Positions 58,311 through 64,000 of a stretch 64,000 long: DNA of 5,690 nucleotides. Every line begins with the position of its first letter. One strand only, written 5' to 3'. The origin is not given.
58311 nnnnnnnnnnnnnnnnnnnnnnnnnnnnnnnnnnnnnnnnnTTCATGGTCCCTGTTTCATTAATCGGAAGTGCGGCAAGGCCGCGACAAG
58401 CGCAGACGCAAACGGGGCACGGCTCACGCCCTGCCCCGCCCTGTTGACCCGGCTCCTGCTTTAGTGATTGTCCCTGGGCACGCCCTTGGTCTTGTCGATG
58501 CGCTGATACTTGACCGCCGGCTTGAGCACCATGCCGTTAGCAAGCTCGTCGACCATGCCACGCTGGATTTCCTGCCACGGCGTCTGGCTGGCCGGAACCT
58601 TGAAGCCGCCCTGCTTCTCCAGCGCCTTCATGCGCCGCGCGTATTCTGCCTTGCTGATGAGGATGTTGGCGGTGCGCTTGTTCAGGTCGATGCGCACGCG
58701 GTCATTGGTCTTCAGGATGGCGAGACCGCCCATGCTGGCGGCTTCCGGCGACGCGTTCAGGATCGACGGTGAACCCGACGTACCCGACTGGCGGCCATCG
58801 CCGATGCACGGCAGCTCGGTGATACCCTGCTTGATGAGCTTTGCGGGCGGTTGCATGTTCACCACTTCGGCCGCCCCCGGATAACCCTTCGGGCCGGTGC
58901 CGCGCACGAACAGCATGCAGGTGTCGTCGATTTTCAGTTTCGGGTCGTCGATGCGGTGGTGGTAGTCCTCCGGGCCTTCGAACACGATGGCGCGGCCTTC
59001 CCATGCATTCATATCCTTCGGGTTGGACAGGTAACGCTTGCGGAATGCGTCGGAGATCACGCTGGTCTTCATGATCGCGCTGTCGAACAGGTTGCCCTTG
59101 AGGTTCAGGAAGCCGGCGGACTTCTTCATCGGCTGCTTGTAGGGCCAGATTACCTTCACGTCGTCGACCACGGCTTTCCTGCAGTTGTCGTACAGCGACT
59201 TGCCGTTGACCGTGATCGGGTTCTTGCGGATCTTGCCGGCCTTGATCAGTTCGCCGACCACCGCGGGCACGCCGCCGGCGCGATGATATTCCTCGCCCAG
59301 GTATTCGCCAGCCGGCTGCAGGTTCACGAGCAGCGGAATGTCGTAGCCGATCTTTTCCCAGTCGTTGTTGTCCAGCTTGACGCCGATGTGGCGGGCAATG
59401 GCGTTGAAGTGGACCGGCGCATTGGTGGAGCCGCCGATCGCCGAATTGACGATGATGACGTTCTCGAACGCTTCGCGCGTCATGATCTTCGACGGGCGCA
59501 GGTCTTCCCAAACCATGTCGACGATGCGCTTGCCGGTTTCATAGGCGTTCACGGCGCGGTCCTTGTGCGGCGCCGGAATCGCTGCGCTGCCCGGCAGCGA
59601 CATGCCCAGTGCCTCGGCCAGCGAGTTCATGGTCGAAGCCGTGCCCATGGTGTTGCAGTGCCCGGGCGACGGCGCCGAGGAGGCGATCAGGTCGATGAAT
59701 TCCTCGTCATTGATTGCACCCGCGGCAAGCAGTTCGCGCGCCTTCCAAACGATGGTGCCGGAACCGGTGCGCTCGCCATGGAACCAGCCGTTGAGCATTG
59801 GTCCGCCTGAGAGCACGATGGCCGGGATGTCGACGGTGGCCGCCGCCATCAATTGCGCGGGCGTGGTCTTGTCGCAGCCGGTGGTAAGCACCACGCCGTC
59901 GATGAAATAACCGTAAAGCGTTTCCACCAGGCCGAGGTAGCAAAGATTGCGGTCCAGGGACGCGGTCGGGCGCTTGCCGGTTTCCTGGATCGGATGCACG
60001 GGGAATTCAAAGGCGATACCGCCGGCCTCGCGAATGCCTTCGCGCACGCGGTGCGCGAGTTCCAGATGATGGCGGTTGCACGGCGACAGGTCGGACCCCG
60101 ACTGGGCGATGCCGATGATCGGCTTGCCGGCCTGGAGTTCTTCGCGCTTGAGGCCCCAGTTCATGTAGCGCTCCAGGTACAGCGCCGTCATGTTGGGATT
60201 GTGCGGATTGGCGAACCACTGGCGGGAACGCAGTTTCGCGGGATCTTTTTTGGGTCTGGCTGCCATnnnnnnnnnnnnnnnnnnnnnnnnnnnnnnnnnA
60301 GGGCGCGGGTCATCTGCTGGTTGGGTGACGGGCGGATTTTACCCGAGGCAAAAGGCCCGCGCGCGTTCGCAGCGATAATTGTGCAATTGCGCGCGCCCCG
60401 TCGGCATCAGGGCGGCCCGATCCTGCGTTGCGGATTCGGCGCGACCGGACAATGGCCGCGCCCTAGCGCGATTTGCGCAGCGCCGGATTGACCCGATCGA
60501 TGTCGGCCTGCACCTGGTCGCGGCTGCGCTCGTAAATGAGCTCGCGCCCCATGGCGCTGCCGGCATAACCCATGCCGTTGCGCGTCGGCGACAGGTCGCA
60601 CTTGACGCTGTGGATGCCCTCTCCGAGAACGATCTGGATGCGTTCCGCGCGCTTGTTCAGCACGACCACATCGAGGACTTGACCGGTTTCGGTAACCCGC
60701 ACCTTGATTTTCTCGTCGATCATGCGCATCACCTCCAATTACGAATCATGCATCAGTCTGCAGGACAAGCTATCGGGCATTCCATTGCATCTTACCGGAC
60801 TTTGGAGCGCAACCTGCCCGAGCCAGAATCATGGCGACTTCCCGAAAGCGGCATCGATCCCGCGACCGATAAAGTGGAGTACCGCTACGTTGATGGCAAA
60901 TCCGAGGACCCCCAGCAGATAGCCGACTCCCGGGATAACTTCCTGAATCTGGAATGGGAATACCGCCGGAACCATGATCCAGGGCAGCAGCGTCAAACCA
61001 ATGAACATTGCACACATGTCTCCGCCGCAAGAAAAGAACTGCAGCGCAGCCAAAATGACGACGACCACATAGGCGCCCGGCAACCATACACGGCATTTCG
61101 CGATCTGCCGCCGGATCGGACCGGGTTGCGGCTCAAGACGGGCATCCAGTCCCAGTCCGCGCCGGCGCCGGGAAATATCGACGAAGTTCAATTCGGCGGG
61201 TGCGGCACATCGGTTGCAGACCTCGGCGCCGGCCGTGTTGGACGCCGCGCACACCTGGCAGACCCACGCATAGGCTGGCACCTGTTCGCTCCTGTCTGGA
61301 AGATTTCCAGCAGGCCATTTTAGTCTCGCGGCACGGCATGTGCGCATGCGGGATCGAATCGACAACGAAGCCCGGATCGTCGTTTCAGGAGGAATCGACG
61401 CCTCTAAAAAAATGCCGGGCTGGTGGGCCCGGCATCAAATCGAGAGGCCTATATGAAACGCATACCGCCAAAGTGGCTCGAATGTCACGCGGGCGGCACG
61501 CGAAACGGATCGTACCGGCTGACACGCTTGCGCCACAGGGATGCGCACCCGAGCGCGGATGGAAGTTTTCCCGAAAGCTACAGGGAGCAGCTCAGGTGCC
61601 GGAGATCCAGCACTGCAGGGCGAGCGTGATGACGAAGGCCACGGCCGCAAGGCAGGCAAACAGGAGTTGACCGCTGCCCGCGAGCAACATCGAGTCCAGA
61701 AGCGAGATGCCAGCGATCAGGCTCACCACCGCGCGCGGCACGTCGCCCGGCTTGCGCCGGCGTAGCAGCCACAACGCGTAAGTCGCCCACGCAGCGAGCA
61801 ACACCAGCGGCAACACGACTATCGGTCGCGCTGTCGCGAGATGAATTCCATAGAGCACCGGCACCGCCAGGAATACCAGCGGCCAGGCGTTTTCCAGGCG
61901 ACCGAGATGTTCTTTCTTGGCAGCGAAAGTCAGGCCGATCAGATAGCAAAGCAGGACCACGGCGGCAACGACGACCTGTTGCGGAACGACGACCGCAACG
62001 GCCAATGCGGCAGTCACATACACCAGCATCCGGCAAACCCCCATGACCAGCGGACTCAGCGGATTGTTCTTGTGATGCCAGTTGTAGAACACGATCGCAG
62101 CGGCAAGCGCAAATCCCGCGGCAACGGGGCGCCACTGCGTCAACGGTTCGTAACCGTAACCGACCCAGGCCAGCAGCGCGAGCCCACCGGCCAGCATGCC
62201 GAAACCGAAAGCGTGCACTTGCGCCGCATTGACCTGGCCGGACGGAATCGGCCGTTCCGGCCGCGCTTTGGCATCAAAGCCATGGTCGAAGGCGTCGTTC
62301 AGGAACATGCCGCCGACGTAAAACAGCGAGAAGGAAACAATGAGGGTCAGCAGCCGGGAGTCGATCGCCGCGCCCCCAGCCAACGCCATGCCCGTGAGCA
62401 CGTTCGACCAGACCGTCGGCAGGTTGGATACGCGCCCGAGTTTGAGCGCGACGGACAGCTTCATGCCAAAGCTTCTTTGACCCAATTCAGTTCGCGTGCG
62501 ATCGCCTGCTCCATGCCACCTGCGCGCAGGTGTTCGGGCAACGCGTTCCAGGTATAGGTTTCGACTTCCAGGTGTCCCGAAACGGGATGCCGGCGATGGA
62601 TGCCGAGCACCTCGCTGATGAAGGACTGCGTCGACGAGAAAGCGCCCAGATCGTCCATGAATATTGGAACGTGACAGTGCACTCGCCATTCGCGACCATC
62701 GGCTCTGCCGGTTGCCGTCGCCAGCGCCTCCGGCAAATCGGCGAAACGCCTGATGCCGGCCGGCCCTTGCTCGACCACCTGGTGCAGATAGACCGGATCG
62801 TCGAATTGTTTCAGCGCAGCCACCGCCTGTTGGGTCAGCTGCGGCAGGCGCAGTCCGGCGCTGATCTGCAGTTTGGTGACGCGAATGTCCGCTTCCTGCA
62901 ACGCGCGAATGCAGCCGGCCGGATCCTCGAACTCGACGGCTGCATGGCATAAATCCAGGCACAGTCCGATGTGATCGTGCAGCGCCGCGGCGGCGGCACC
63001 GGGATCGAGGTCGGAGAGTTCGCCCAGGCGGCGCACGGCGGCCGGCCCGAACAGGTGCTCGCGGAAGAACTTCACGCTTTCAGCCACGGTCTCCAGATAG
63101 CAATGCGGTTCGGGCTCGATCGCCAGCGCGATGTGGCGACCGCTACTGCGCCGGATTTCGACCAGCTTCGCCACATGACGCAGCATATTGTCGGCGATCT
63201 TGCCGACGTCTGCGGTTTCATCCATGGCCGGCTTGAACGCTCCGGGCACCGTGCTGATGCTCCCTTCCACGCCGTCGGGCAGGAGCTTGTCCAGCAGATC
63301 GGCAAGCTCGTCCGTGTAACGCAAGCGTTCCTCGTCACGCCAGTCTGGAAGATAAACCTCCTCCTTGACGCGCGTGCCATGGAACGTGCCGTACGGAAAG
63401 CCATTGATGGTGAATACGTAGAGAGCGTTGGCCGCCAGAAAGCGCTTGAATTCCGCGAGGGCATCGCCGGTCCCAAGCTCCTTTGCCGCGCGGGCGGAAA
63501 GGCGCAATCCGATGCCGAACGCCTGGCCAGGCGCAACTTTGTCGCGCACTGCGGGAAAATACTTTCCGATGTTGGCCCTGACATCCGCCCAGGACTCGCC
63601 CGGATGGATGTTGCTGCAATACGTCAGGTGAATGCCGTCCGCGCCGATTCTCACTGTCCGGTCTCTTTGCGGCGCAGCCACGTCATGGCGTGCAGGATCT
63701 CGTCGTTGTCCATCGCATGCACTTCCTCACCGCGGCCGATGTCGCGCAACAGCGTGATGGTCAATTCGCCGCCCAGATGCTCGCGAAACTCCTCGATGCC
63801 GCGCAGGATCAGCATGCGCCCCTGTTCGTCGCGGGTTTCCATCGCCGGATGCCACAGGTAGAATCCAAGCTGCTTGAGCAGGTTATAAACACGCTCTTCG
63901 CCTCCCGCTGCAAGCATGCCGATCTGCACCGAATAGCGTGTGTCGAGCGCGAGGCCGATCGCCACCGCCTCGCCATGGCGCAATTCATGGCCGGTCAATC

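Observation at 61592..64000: Partial ebo (eboD-eboE-eboC) cluster: widely conserved pathway with unknown product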

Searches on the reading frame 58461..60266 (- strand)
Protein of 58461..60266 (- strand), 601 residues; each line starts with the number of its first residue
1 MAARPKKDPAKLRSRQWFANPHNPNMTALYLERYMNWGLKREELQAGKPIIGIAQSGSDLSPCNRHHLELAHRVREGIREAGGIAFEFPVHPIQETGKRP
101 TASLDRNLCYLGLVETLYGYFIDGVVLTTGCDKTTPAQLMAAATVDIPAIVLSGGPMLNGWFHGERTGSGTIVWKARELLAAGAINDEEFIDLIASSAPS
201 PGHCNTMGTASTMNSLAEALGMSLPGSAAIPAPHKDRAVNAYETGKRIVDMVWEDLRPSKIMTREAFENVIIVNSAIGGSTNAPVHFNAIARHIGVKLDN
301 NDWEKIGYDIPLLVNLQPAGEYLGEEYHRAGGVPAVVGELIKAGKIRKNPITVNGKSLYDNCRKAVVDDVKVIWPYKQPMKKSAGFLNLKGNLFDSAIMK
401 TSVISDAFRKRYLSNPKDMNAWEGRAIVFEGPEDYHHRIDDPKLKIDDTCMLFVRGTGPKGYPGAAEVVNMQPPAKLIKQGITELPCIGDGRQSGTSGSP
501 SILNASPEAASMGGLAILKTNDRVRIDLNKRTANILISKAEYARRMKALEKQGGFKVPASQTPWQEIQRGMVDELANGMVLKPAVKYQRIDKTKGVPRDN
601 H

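Call 3: search_protein_families(library=ncbifam, proteins=[window:58461-60266:-], max_evalue=0.01)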
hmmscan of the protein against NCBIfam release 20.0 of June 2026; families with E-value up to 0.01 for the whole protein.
window:58461-60266:- (601 aa): 8 families
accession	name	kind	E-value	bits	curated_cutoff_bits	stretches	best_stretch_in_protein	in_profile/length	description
NF009560.0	PRK13017.1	subfamily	0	1020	684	1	5-601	3-595/595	dihydroxy-acid dehydratase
NF004784.0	PRK06131.1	subfamily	7.2e-236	784.1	539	1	6-600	4-575/576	dihydroxy-acid dehydratase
NF009559.0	PRK13016.1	equivalog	1.2e-152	509.2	882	1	6-551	4-535/578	L-arabinonate dehydratase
NF002068.0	PRK00911.1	subfamily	1.5e-112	376.9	644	1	36-552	25-530/559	dihydroxy-acid dehydratase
TIGR00110.1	ilvD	equivalog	1.6e-108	363.7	618.15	1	37-553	9-517/543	dihydroxy-acid dehydratase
NF009103.0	PRK12448.1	equivalog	2.4e-71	240.7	710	2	38-364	26-363/616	dihydroxy-acid dehydratase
TIGR01196.1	edd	equivalog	1.2e-48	165.8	708.25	1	121-547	143-566/601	phosphogluconate dehydratase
TIGR03432.1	yjhG_yagF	hypoth_equivalog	2.5e-39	134.8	808.15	2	124-361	149-387/640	YjhG/YagF family D-xylonate dehydratase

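Call 4: search_protein_families(library=pfam, proteins=[window:58461-60266:-], max_evalue=0.01)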
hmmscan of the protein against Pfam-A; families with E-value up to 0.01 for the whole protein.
window:58461-60266:- (601 aa): 3 families
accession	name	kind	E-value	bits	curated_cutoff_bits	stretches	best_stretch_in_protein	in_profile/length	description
PF00920.27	ILVD_EDD_N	-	1.9e-103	346.4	27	1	48-361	1-316/316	Dihydroxy-acid/6-phosphogluconate dehydratase N-terminal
PF24877.1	ILV_EDD_C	-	3.6e-41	141.1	27.7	1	371-578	1-190/191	Dihydroxy-acid/6-phosphogluconate dehydratase C-terminal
PF09851.14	SHOCT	-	0.00073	19.6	27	0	175-190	5-20/28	Short C-terminal domain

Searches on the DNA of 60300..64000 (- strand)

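Call 31: search_rna_families(source=window, start=60300, end=64000, threshold=evalue, max_evalue=1)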
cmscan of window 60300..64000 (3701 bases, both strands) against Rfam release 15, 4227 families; matches with E-value up to 1: 2.
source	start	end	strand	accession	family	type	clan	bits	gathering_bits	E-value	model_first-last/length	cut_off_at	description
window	61407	61474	-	RF02784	SorX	Gene; sRNA;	-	23.4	46.6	0.017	1-73/73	no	Singlet oxygen resistance RNA X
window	61405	61460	-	RF02278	Betaproteobacteria_toxic_sRNA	Gene; sRNA;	-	20.6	50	0.67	1-64/64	no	Betaproteobacteria toxic small RNA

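Call 65: search_rna_families(sources=[L012, L002], threshold=evalue, max_evalue=1)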
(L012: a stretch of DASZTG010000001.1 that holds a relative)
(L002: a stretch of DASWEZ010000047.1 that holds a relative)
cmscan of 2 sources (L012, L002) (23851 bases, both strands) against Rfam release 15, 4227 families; matches with E-value up to 1: 7.
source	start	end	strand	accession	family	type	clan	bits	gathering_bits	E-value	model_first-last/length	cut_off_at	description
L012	12208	12274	+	RF02784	SorX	Gene; sRNA;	-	28.2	46.6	0.0041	1-73/73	no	Singlet oxygen resistance RNA X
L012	12229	12276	+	RF02278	Betaproteobacteria_toxic_sRNA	Gene; sRNA;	-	25.1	50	0.3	1-64/64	no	Betaproteobacteria toxic small RNA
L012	4949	5064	+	RF02100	tfoR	Gene; sRNA;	-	24.3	70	0.039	1-101/101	no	Translational regulator of tfoXVC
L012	1199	1278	+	RF02784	SorX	Gene; sRNA;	-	23.7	46.6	0.087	1-73/73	no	Singlet oxygen resistance RNA X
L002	3561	3629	+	RF02784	SorX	Gene; sRNA;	-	22.8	46.6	0.16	1-73/73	no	Singlet oxygen resistance RNA X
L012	1248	1278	+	RF02243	Xoo8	Gene; sRNA;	-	22.6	90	0.0087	99-129/323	no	Proteobacterial sRNA Xoo8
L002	3582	3638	-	RF01394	isrK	Gene; sRNA;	-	21.4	50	0.9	1-77/77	no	isrK Hfq binding RNA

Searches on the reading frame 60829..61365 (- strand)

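Call 3: search_protein_families(library=ncbifam, proteins=[window:60829-61365:-], max_evalue=0.01)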
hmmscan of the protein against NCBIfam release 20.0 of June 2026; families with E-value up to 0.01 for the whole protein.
window:60829-61365:- (178 aa): 0 families

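Call 4: search_protein_families(library=pfam, proteins=[window:60829-61365:-], max_evalue=0.01)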
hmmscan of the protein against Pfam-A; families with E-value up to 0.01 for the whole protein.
window:60829-61365:- (178 aa): 1 family
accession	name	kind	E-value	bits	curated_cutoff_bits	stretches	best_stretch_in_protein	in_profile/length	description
PF00641.23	Zn_ribbon_RanBP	-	0.0011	18.7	27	1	34-58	5-29/30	Zn-finger in Ran binding protein and others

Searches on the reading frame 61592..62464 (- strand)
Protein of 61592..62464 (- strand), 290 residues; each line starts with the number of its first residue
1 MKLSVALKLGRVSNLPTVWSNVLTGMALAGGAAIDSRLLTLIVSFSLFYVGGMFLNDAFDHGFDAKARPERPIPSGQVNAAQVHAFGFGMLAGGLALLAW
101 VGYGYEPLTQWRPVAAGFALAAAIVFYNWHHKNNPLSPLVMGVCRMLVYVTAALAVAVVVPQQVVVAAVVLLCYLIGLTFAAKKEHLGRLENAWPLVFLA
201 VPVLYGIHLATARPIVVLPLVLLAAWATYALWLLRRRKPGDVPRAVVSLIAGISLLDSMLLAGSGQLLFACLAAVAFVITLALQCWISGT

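Call 3: search_protein_families(library=ncbifam, proteins=[window:61592-62464:-], max_evalue=0.01)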
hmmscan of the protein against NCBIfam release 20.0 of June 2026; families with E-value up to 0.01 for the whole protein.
window:61592-62464:- (290 aa): 10 families
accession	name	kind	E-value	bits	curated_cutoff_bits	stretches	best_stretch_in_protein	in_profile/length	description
NF035940.1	prenyl_rel_EboC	equivalog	1.6e-32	113.1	250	1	7-283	3-285/292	UbiA-like protein EboC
NF045897.1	SCO3242_trans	equivalog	3.3e-31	108.9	260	1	8-283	4-280/287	SCO3242 family prenyltransferase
NF009523.0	PRK12884.1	equivalog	1.2e-12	47.6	269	1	3-173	4-167/279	prenyltransferase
NF009521.0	PRK12882.1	equivalog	6.6e-10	38.7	296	1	5-98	7-101/280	geranylgeranylglycerol-phosphate geranylgeranyltransferase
TIGR01473.1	cyoE_ctaB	equivalog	8.2e-08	32.4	210.3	1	18-111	15-109/281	heme o synthase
NF005742.0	PRK07566.1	equivalog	5.5e-06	25.7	313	1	12-220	38-245/315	chlorophyll synthase ChlG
NF009522.0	PRK12883.1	equivalog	2.7e-05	23.8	353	1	37-174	37-163/279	geranylgeranylglycerol-phosphate geranylgeranyltransferase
TIGR02056.1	ChlG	equivalog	0.00027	20.6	436.45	1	37-221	55-239/306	chlorophyll synthase ChlG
TIGR01476.1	chlor_syn_BchG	subfamily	0.0045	16.5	212.3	0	36-214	38-210/283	(bacterio)chlorophyll synthase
NF009058.0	PRK12392.1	subfamily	0.0068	15.5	494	0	39-80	54-96/333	bacteriochlorophyll c synthase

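Call 4: search_protein_families(library=pfam, proteins=[window:61592-62464:-], max_evalue=0.01)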
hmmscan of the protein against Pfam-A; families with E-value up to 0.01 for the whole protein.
window:61592-62464:- (290 aa): 1 family
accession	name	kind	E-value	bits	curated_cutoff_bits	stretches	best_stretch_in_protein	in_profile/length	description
PF01040.23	UbiA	-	2e-15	57.2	34.2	1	21-245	4-243/250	UbiA prenyltransferase family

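Call 5: find_encoding_contigs(protein=window:61592-62464:-, flank=10000, max_places=6)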
Protein window:61592-62464:- (290 aa): no gene with exactly this product is on record in the collection.

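Call 32: find_homologous_proteins(query=window:61592-62464:-, max_evalue=0.00001)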
Query window:61592-62464:- (290 aa): 7256 proteins with E <= 0.00001 among 8000 candidates; the best 120 are listed.
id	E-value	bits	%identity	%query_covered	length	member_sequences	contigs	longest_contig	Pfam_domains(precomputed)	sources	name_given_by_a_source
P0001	2.2e-182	623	100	100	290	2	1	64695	PF01040.24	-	-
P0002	2.5e-158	544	86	100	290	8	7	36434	PF01040.24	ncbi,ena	-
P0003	3.3e-158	544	86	100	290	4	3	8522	PF01040.24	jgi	jgi:hypothetical protein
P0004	5.3e-158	543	87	100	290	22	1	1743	PF01040.24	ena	-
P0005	5.5e-158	543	87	100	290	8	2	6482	PF01040.24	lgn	-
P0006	1.3e-157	542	86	100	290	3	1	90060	PF01040.24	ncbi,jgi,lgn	-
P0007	1.5e-157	542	86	100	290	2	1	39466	PF01040.24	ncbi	-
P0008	7.1e-157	539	85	100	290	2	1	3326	PF01040.24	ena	-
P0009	1.7e-156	538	86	100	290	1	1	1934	PF01040.24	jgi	jgi:hypothetical protein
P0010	2.1e-156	538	84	100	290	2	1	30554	PF01040.24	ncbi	-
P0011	4.6e-156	537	87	100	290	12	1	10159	PF01040.24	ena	-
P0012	1.3e-155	535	84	100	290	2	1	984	PF01040.24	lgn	-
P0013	1.5e-155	535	86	100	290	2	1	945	PF01040.24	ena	-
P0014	1.9e-155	535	86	100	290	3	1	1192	PF01040.24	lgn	-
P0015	4.6e-155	533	86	100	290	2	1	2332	PF01040.24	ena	-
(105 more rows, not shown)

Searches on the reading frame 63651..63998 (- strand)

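Call 3: search_protein_families(library=ncbifam, proteins=[window:63651-63998:-], max_evalue=0.01)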
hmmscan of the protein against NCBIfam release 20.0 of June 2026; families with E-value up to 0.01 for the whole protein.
window:63651-63998:- (115 aa): 3 families
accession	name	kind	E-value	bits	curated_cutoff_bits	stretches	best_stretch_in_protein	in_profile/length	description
NF004852.0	PRK06203.1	equivalog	1.9e-39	135.7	333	1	1-112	284-395/407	3-dehydroquinate synthase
TIGR01357.1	aroB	equivalog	8.3e-07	28.5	305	1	2-104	245-342/344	3-dehydroquinate synthase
TIGR04425.1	P_lya_rel_AroB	hypoth_equivalog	0.00012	21.2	400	1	2-106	243-342/348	AroB-related putative sugar phosphate phospholyase (cyclizing)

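Call 4: search_protein_families(library=pfam, proteins=[window:63651-63998:-], max_evalue=0.01)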
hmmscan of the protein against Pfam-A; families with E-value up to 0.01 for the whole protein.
window:63651-63998:- (115 aa): 1 family
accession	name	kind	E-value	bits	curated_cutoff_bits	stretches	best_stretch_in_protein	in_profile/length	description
PF24621.2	DHQS_C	-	1.2e-08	35.4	27.6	1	3-56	78-132/144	3-dehydroquinate synthase C-terminal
